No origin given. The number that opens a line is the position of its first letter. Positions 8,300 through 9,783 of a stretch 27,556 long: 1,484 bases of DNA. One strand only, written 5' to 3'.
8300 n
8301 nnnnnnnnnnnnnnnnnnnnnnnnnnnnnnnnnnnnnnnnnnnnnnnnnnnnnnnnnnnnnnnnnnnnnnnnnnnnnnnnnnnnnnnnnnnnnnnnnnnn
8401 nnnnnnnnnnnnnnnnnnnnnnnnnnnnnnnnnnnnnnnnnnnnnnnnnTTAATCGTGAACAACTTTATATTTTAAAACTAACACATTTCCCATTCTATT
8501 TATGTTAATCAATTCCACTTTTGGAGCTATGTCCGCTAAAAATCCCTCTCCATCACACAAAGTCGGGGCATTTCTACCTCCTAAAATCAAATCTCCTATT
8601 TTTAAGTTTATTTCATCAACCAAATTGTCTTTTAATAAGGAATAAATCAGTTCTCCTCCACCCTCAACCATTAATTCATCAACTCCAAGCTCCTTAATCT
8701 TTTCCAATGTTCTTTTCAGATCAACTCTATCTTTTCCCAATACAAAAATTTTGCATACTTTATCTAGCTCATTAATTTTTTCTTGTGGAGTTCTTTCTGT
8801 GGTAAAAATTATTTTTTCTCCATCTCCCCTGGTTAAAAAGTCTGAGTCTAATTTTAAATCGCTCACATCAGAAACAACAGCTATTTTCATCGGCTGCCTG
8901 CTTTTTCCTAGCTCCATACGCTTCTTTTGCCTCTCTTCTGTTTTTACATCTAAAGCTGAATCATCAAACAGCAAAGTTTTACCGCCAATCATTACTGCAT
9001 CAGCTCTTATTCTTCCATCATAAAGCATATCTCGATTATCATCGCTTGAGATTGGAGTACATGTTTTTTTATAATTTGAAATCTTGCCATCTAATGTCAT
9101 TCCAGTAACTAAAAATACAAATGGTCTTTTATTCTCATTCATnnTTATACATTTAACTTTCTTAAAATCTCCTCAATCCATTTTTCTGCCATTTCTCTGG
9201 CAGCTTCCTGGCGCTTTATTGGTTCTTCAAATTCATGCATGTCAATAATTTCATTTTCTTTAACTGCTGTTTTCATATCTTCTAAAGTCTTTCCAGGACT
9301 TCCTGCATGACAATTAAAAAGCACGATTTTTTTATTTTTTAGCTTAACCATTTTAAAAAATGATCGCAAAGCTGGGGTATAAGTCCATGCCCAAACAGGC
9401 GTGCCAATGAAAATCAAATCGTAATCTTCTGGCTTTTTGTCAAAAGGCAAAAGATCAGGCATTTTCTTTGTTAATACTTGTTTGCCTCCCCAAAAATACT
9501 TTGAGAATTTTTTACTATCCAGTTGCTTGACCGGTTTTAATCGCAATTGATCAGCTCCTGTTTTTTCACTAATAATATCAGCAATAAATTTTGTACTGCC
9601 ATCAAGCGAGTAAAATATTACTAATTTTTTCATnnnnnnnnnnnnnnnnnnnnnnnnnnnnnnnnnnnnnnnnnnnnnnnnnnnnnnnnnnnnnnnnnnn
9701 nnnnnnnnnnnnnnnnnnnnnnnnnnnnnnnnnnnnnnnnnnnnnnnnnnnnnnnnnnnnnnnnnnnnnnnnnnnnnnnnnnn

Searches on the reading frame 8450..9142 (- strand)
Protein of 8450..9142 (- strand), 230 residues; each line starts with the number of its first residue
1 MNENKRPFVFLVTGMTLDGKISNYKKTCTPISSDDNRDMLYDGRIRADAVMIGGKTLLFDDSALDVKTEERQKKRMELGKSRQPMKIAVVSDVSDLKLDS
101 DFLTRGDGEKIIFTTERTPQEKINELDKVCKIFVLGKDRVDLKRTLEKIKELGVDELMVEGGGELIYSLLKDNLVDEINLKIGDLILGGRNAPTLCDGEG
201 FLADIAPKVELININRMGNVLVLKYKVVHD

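Call 5: search_protein_families(library=pfam, proteins=[window:8450-9142:-], max_evalue=0.01)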
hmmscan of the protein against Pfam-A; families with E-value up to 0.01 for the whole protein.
window:8450-9142:- (230 aa): 1 family
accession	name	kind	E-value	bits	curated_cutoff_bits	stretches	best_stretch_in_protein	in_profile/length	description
PF01872.23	RibD_C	-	4.3e-42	144.6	24.1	1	7-223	1-197/197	RibD C-terminal domain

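Call 6: search_protein_families(library=ncbifam, proteins=[window:8450-9142:-], max_evalue=0.1)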
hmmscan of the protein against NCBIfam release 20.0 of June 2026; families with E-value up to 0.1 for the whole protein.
window:8450-9142:- (230 aa): 8 families
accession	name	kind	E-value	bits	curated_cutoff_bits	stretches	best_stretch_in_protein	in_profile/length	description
TIGR01508.1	rib_reduct_arch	equivalog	3.3e-51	173.5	186.45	1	7-226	1-209/210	2,5-diamino-6-(ribosylamino)-4(3H)-pyrimidinone 5'-phosphate reductase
TIGR00227.1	ribD_Cterm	domain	4.2e-47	160.5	150.15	1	5-226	1-215/216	riboflavin-specific deaminase C-terminal domain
TIGR00326.1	eubact_ribD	equivalog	4.2e-23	82.1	156.35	1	4-219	138-338/343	bifunctional diaminohydroxyphosphoribosylaminopyrimidine deaminase/5-amino-6-(5-phosphoribosylamino)uracil reductase RibD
NF010663.0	PRK14059.1-1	equivalog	1e-18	67.6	184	1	27-189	47-213/253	pyrimidine reductase family protein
NF010664.0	PRK14059.1-2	equivalog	2e-15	57.1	226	1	31-192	60-223/257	pyrimidine reductase family protein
NF008052.0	PRK10786.1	equivalog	4.7e-13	48.6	500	1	7-225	147-364/367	bifunctional diaminohydroxyphosphoribosylaminopyrimidine deaminase/5-amino-6-(5-phosphoribosylamino)uracil reductase RibD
NF010665.0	PRK14059.1-4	equivalog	1.1e-10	41.2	274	1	43-191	76-226/260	pyrimidine reductase family protein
TIGR02383.1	Hfq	equivalog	0.078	12.8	61.7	0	9-41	20-52/61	RNA chaperone Hfq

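Call 7: search_protein_families(library=phrogs, proteins=[window:8450-9142:-], max_evalue=0.01)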
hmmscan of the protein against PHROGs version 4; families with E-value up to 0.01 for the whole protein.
window:8450-9142:- (230 aa): 0 families

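Call 77: search_protein_families(library=padloc, proteins=[window:8450-9142:-], max_evalue=0.01)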
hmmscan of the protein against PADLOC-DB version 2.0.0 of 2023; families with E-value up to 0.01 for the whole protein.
window:8450-9142:- (230 aa): 0 families

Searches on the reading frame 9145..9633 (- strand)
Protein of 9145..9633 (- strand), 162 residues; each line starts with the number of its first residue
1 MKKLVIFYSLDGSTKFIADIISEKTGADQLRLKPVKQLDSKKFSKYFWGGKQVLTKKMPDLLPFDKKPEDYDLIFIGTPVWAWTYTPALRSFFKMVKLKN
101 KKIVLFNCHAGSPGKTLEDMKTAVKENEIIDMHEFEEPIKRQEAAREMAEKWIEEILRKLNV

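Call 5: search_protein_families(library=pfam, proteins=[window:9145-9633:-], max_evalue=0.01)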
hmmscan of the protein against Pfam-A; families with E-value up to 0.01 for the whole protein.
window:9145-9633:- (162 aa): 4 families
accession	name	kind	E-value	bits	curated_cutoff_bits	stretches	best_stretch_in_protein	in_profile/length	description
PF12682.12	Flavodoxin_4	-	3.7e-11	43.2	24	1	2-154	1-153/155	Flavodoxin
PF12724.12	Flavodoxin_5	-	5.1e-09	37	27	1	64-126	37-102/145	Flavodoxin domain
PF03358.20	FMN_red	-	4.2e-06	26.9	24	1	1-111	1-117/152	NADPH-dependent FMN reductase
PF12641.12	Flavodoxin_3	-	6.6e-05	23.2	27.5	0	58-113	28-81/160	Flavodoxin domain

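Call 6: search_protein_families(library=ncbifam, proteins=[window:9145-9633:-], max_evalue=0.1)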
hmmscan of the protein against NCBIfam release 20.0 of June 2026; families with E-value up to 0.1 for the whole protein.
window:9145-9633:- (162 aa): 15 families
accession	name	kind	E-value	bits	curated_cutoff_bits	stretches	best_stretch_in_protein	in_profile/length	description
NF005501.0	PRK07116.1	subfamily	1.4e-14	53.8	198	1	1-154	4-157/161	flavodoxin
NF005389.0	PRK06934.1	equivalog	2.5e-13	49.8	172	1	12-160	71-217/221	flavodoxin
NF038196.1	ferrodoxin_EFR1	subfamily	4e-05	23.8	75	1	68-129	38-100/242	EFR1 family ferrodoxin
TIGR01754.1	flav_RNR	hypoth_equivalog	4.2e-05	23.5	163.8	1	51-108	30-89/140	putative ribonucleotide reductase-associated flavodoxin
TIGR01753.1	flav_short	equivalog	0.00063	20.3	123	0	68-159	43-138/140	flavodoxin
NF006739.0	PRK09267.1-5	subfamily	0.0016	18.2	175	1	1-46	1-47/168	flavodoxin FldA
NF045594.1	flavodox_BilS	equivalog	0.0028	17.6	155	0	5-108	3-76/160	flavodoxin family protein BilS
NF004050.0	PRK05569.1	subfamily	0.0042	17.4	136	0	93-127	76-110/141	flavodoxin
TIGR01752.1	flav_long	equivalog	0.0059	16.2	146.75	0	5-46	4-45/167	flavodoxin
NF008316.0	PRK11104.1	equivalog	0.006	16.4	142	0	1-46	1-48/177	menaquinone-dependent protoporphyrinogen IX dehydrogenase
NF006747.0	PRK09271.1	equivalog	0.0095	15.6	104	0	4-32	4-32/160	flavodoxin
NF006737.0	PRK09267.1-3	equivalog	0.014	15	238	0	1-45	1-46/174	flavodoxin FldA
NF005216.0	PRK06703.1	subfamily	0.029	14.4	127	0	1-44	2-47/151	flavodoxin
TIGR03566.1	FMN_reduc_MsuE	equivalog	0.044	13.6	212.5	0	69-105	67-106/174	FMN reductase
NF006736.0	PRK09267.1-2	equivalog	0.082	12.7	202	0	5-44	6-45/161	flavodoxin FldA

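Call 77: search_protein_families(library=padloc, proteins=[window:9145-9633:-], max_evalue=0.01)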
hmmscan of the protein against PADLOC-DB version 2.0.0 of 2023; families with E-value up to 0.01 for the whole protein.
window:9145-9633:- (162 aa): 0 families
